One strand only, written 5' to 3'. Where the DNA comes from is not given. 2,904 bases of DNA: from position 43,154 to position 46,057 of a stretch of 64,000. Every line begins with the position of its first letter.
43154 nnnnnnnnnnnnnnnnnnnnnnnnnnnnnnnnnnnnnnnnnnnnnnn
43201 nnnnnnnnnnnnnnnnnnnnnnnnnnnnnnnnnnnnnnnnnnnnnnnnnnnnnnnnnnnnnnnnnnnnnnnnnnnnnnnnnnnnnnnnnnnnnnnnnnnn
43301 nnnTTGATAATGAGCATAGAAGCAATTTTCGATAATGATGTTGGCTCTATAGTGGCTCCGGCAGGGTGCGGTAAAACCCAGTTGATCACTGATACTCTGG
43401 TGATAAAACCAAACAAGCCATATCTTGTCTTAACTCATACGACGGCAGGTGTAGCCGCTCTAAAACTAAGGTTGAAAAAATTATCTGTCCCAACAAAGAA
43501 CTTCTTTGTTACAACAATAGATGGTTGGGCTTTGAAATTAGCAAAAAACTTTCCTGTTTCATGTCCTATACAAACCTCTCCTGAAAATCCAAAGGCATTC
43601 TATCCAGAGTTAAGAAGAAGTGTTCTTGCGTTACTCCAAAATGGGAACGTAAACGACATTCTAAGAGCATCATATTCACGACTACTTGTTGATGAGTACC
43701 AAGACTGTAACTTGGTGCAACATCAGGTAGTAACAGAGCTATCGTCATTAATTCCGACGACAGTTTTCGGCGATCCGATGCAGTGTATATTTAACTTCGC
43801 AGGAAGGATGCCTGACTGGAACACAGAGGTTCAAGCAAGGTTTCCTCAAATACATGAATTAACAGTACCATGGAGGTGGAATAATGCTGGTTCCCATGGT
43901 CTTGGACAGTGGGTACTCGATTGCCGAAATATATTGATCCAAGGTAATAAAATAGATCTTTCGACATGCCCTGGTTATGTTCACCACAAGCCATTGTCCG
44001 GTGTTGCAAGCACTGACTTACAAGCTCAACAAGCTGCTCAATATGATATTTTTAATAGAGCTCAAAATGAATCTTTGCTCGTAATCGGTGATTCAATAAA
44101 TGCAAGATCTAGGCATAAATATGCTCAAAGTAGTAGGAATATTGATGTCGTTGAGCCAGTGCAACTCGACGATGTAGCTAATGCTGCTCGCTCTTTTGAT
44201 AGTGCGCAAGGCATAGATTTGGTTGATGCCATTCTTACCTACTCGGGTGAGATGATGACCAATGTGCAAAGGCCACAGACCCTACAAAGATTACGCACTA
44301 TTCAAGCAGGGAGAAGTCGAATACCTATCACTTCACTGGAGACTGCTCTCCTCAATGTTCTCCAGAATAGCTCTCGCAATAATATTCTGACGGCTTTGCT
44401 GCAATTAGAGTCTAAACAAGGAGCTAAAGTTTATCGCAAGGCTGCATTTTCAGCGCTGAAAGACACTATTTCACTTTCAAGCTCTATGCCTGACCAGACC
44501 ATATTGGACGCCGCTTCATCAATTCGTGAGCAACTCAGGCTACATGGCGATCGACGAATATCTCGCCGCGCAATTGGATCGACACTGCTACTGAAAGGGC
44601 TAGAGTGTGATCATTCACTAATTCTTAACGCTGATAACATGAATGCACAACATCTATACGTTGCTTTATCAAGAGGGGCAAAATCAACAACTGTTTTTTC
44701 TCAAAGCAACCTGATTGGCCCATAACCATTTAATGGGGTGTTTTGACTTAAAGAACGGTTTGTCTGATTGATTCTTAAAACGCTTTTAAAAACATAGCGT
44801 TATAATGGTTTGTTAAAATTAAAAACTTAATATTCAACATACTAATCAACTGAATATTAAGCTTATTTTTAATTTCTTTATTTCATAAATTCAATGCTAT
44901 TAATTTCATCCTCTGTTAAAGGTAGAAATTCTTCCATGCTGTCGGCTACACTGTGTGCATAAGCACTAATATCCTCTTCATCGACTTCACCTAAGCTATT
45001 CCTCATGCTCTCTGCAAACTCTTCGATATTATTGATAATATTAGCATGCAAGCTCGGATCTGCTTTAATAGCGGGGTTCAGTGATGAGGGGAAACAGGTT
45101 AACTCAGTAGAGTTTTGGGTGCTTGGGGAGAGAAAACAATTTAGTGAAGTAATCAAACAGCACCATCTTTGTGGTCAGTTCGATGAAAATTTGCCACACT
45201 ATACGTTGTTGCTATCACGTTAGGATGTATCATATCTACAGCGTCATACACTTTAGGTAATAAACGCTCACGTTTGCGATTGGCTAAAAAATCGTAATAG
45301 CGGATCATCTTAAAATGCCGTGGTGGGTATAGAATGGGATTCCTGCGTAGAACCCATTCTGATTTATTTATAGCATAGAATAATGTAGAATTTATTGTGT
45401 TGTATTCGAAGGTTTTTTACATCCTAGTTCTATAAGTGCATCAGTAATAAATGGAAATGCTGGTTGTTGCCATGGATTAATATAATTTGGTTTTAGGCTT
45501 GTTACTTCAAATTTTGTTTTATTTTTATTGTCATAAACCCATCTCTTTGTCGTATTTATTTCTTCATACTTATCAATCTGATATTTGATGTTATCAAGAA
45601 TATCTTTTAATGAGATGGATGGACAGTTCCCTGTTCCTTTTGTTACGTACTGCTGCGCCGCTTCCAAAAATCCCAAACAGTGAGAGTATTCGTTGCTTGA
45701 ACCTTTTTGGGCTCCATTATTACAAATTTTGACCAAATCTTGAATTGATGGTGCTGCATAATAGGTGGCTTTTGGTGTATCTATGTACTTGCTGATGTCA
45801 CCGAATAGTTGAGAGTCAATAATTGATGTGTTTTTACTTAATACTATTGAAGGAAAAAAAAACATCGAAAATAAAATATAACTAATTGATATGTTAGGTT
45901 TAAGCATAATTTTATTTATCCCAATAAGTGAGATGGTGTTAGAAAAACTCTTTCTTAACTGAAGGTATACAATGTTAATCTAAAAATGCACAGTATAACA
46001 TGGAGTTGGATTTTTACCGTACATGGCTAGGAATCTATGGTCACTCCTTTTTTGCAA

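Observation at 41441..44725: Gabija-like gajA/gajB defence pair directly behind a Tn3-family terminal inverted repeat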

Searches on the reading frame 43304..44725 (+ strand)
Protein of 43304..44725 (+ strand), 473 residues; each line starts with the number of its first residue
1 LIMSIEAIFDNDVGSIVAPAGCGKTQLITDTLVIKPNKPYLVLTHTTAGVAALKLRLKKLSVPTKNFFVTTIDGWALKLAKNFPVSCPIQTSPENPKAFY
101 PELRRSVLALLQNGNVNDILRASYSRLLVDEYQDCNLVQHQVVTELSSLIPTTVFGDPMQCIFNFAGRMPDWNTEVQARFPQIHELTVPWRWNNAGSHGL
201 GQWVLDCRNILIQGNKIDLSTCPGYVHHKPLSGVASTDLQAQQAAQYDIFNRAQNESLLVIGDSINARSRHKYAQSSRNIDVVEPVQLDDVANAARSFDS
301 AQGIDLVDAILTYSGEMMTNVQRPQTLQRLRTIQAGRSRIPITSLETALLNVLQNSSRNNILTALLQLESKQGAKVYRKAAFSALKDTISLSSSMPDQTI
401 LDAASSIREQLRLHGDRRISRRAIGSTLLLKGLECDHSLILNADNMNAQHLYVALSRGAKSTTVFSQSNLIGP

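Call 3: search_protein_families(library=padloc, proteins=[window:43304-44725:+], max_evalue=0.01)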
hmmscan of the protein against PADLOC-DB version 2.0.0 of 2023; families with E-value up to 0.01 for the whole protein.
window:43304-44725:+ (473 aa): 44 families (the best 25 are shown)
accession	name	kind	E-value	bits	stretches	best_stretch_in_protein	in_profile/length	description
PDLC04173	GajB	-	7.6e-174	577.1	1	6-471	4-467/471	-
PDLC04171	GajB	-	1.7e-100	334.8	1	8-381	8-381/392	-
PDLC04172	GajB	-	6.2e-46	155.4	2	16-215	10-213/505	-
PDLC00123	GajB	-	3.3e-15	53.7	1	117-172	170-226/540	UrvD helicase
PDLC00107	GajB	-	8.2e-15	52.4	1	106-194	197-288/587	UrvD helicase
PDLC00117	GajB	-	3.2e-14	50.3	1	108-179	203-276/604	UrvD helicase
PDLC00121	GajB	-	1.6e-13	48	1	99-172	178-250/565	UrvD helicase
PDLC00122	GajB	-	7.6e-13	46.2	1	94-172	135-213/502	UrvD helicase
PDLC00132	GajB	-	8.9e-13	45.7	2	110-172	201-265/625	UrvD helicase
PDLC00119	GajB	-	3.6e-11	40.7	1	110-168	205-264/565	UrvD helicase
PDLC00127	GajB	-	1.4e-10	38.3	1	108-177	186-259/594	UrvD helicase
PDLC03802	RTasHel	-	2.2e-10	38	1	112-191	181-260/675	DRT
PDLC00112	GajB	-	3.1e-09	34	1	115-185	203-274/581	UrvD helicase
PDLC00103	GajB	-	4.8e-09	33.7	1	96-180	183-270/612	UrvD helicase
PDLC00130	GajB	-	5e-09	33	1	109-175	191-259/589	UrvD helicase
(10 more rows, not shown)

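Call 4: search_protein_families(library=pfam, proteins=[window:43304-44725:+], max_evalue=0.01)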
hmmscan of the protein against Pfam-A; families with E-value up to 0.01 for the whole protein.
window:43304-44725:+ (473 aa): 3 families
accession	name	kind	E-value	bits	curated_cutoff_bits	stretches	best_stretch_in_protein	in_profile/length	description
PF00580.27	UvrD-helicase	-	1.5e-13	51.5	23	1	107-168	195-258/271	UvrD/REP helicase N-terminal domain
PF01443.25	Viral_helicase1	-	4.6e-08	33.6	21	0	123-182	59-121/228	Viral superfamily 1 RNA helicase core domain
PF13245.12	AAA_19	-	2e-06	28.4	25.1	1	6-165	6-133/134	AAA domain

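Call 16: search_solved_structures(query=window:43304-44725:+, show_alignments=1, max_evalue=0.001)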
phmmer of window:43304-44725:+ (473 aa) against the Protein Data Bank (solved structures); distinct sequences matched with E-value up to 0.001: 0.

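Call 28: search_protein_families(library=ncbifam, proteins=[window:43304-44725:+], max_evalue=0.01)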
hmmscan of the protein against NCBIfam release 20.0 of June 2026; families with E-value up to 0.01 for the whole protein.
window:43304-44725:+ (473 aa): 8 families
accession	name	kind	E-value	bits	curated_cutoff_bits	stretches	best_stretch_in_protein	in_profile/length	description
TIGR01074.1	rep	equivalog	5.5e-07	28.2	951.45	1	108-215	191-293/668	DNA helicase Rep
TIGR01073.1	pcrA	equivalog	9.7e-07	27.5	911.2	1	112-167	198-254/725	DNA helicase PcrA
NF008172.0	PRK10919.1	equivalog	1.5e-06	26.7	1168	1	107-215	191-294/673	DNA helicase Rep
TIGR00609.1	recB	equivalog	5.3e-05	21.5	696.05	1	113-166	361-417/1175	exodeoxyribonuclease V subunit beta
TIGR02785.1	addA_Gpos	equivalog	0.0003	18.7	707.65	1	115-165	380-434/1234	helicase-exonuclease AddAB subunit AddA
NF008743.0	PRK11773.1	equivalog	0.00034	19.1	965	1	106-181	196-272/720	DNA helicase II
TIGR01075.1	uvrD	equivalog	0.0024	16.2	1144.45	1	109-182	194-268/715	DNA helicase II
NF010487.0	PRK13909.1-4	equivalog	0.0039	15.5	759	0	125-185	329-399/924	RecB-like helicase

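Call 30: find_homologous_proteins(query=window:43310-44725:+, max_evalue=0.00001)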
Query window:43310-44725:+ (471 aa): 1983 proteins with E <= 0.00001 among 8000 candidates; the best 120 are listed.
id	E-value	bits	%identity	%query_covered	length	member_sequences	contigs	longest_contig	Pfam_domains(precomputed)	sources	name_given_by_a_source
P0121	4.4e-287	970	93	100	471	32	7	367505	PF01443.25,PF13245.13,PF00580.28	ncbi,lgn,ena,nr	ncbi:UvrD-helicase domain-containing protein [Morganella morganii]|nr:AAA family ATPase [Morganella 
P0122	5.5e-275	930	88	100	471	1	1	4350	PF01443.25,PF13245.13,PF00580.28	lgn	-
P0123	5.7e-270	914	86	100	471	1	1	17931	PF01443.25,PF13245.13,PF00580.28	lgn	-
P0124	6.1e-254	861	82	100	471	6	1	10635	PF01443.25,PF13245.13,PF00580.28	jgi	jgi:DNA helicase-2/ATP-dependent DNA helicase PcrA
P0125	2.7e-253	859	81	100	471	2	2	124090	PF01443.25,PF13245.13,PF00580.28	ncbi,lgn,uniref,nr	ncbi:UvrD-helicase domain-containing protein [Photorhabdus akhurstii]|uniref:UvrD-helicase domain-co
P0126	1.6e-250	850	79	100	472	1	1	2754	PF01443.25,PF13245.13,PF00580.28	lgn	-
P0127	1.6e-194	665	100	65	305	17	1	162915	-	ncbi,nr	ncbi:hypothetical protein O1614_19190 [Proteus mirabilis]|nr:hypothetical protein [Proteus mirabilis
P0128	1.9e-183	629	99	59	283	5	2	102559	PF01443.25,PF13245.13,PF00580.28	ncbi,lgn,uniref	ncbi:UvrD-helicase domain-containing protein [Proteus mirabilis]|uniref:UvrD-helicase domain-contain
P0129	1.1e-181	623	60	100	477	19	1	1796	PF01443.25,PF13245.13,PF00580.28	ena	-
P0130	6.5e-180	617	60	100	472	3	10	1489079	PF01443.25,PF13245.13,PF00580.28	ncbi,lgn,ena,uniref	ncbi:UvrD-helicase domain-containing protein [Morganella morganii]|uniref:UvrD-helicase domain-conta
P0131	1.3e-178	613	59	100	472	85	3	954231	PF01443.25,PF13245.13,PF00580.28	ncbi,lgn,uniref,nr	ncbi:hypothetical protein CGH81_10620 [Vibrio parahaemolyticus]|uniref:UvrD-helicase domain-containi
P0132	1.6e-178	612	59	100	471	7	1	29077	PF01443.25,PF13245.13,PF00580.28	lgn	-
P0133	2.2e-178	612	59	100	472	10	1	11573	PF01443.25,PF13245.13,PF00580.28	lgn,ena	-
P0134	4.4e-178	611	57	100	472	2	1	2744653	PF01443.25,PF13245.13,PF00580.28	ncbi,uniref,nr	ncbi:AAA family ATPase [Alishewanella sp. BS5-314]|uniref:UvrD-helicase domain-containing protein n=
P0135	2.9e-177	608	58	100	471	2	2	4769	PF01443.25,PF13245.13,PF00580.28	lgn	-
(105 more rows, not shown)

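Call 53: predict_structure(alignment_id=A3)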
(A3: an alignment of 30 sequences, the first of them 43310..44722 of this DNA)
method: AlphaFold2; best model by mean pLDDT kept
length: 471 residues; sequences in the alignment: 30
mean_pLDDT: 91.0   pTM: 0.84
mean pLDDT of the five models: 91.0, 90.7, 90.3, 89.1, 83.8
residues with pLDDT >= 90: 352; 70-90: 105; 50-70: 14; < 50: 0
segments of 3 or more residues with pLDDT < 50: none
pLDDT, mean of each block of 10 residues (from residue 1): 86 93 91 93 80 89 93 93 89 85 95 93 95 93 97 91 77 95 93 95 96 96 95 93 93 91 87 89 84 95 96 94 95 91 96 95 96 92 95 91 84 65 81 91 92 94 96 81
secondary structure, 60 per line:
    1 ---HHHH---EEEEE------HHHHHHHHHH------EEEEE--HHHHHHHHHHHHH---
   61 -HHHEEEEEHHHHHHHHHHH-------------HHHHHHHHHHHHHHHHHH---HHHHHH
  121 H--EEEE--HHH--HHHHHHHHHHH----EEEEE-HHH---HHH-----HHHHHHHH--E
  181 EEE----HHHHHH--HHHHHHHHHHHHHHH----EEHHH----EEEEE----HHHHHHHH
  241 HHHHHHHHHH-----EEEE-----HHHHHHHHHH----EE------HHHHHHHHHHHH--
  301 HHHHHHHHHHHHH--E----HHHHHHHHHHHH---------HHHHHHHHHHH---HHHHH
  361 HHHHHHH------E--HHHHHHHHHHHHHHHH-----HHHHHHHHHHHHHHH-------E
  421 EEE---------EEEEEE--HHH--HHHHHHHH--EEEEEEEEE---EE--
elements in order: H4-7 E11-15 H22-31 E38-42 H45-57 E65-69 H70-80 H94-111 H115-121 E124-127 H135-145 E150-154 H170-177 E180-183 H188-193 H196-210 E224-228 H233-250 E256-259 H265-274 H287-298 H301-313 H321-332 H342-352 H356-367 H377-392 H398-412 E420-423 E433-438 H446-453 E456-464

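Call 57: fold_search(model_id=the predicted structure, library=pdb)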
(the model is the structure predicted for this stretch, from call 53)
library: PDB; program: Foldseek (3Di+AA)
matches with E <= 10: 1287; with E <= 0.001: 178
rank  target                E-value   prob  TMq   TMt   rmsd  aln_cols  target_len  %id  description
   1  2is6_B                4.1e-15  1.00  0.59  0.45  11.7       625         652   13  Crystal structure of UvrD-DNA-ADPMgF3 ternary complex (released 2007-01-09)
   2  2is4_A                5.9e-15  1.00  0.57  0.43  13.3       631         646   14  Crystal structure of UvrD-DNA-ADPNP ternary complex (released 2007-01-09)
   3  4c2t_D                7.7e-15  1.00  0.55  0.42  13.1       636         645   14  Crystal structure of full length Deinococcus radiodurans UvrD in complex with DNA (released 2013-10-30)
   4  2is6_A                3.2e-14  1.00  0.58  0.44  11.6       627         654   14  Crystal structure of UvrD-DNA-ADPMgF3 ternary complex (released 2007-01-09)
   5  4c2t_B                3.2e-14  1.00  0.54  0.41  12.8       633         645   14  Crystal structure of full length Deinococcus radiodurans UvrD in complex with DNA (released 2013-10-30)
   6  4c2t_C                3.4e-14  1.00  0.55  0.41  13.5       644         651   14  Crystal structure of full length Deinococcus radiodurans UvrD in complex with DNA (released 2013-10-30)
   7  2is4_B                4.4e-14  1.00  0.58  0.45  13.5       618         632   14  Crystal structure of UvrD-DNA-ADPNP ternary complex (released 2007-01-09)
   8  4c2t_A                5.1e-14  1.00  0.57  0.43  11.5       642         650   14  Crystal structure of full length Deinococcus radiodurans UvrD in complex with DNA (released 2013-10-30)
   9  1uaa_B                6.0e-14  1.00  0.52  0.40  14.0       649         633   14  E. COLI REP HELICASE/DNA COMPLEX (released 1998-07-09)
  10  2is1_A                6.7e-14  1.00  0.59  0.44  11.8       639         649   14  Crystal structure of UvrD-DNA-SO4 complex (released 2007-01-09)
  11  3lfu                  1.1e-13  1.00  0.54  0.41  13.4       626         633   14  Crystal Structure of E. coli UvrD (released 2011-02-02)
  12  4c30_D                2.5e-13  1.00  0.56  0.43  11.4       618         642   16  Crystal structure of Deinococcus radiodurans UvrD in complex with DNA, form 2 (released 2013-10-30)
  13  4c30_I                2.8e-13  1.00  0.58  0.44  11.5       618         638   14  Crystal structure of Deinococcus radiodurans UvrD in complex with DNA, form 2 (released 2013-10-30)
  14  2is1_B                5.2e-13  1.00  0.58  0.45  12.2       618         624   15  Crystal structure of UvrD-DNA-SO4 complex (released 2007-01-09)
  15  1uaa_A                6.4e-13  1.00  0.55  0.42  12.2       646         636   15  E. COLI REP HELICASE/DNA COMPLEX (released 1998-07-09)
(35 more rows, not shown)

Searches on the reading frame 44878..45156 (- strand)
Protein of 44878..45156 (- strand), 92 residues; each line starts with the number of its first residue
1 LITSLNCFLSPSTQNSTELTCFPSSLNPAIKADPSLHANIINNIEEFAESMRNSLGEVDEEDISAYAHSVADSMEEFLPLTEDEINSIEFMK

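Call 27: search_protein_families(library=pfam, proteins=[window:44878-45156:-], max_evalue=10)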
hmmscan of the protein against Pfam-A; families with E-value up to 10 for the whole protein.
window:44878-45156:- (92 aa): 3 families
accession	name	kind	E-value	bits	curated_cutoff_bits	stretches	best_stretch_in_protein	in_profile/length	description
PF22456.1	PqqF-like_C_4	-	0.023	15.2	27.5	1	37-76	48-87/100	PQQ synthase PqqF-like, C-terminal lobe domain 4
PF04513.17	Baculo_PEP_C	-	0.19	12.2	38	1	26-88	18-79/140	Baculovirus polyhedron envelope protein, PEP, C terminus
PF04746.17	DUF575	-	0.2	12.4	25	1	5-64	33-92/101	Protein of unknown function (DUF575)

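Call 83: search_protein_families(library=padloc, proteins=[window:44878-45156:-], max_evalue=0.01)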
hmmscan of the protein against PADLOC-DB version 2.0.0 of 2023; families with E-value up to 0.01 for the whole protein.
window:44878-45156:- (92 aa): 0 families

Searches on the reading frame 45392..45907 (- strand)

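Call 4: search_protein_families(library=pfam, proteins=[window:45392-45907:-], max_evalue=0.01)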
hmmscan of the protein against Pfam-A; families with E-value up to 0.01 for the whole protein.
window:45392-45907:- (171 aa): 0 families

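Call 27: search_protein_families(library=pfam, proteins=[window:45392-45907:-], max_evalue=10)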
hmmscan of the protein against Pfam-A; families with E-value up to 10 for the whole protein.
window:45392-45907:- (171 aa): 3 families
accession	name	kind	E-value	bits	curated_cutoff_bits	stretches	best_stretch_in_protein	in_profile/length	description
PF15167.11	DUF4581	-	0.069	13.8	27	1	42-107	24-89/131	Domain of unknown function (DUF4581)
PF20840.3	DUF5382_N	-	0.081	13.6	27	1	58-138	39-122/132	Family of unknown function (DUF5382) N-terminal domain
PF00616.24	RasGAP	-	0.096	13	28.3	1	8-34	161-187/207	GTPase-activator protein for Ras-like GTPase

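Call 83: search_protein_families(library=padloc, proteins=[window:45392-45907:-], max_evalue=0.01)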
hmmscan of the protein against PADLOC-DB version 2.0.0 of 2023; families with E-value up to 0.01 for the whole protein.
window:45392-45907:- (171 aa): 1 family
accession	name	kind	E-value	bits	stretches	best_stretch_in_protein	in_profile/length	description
PDLC03921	MkoA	-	0.0073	11.9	1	31-133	489-590/1607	-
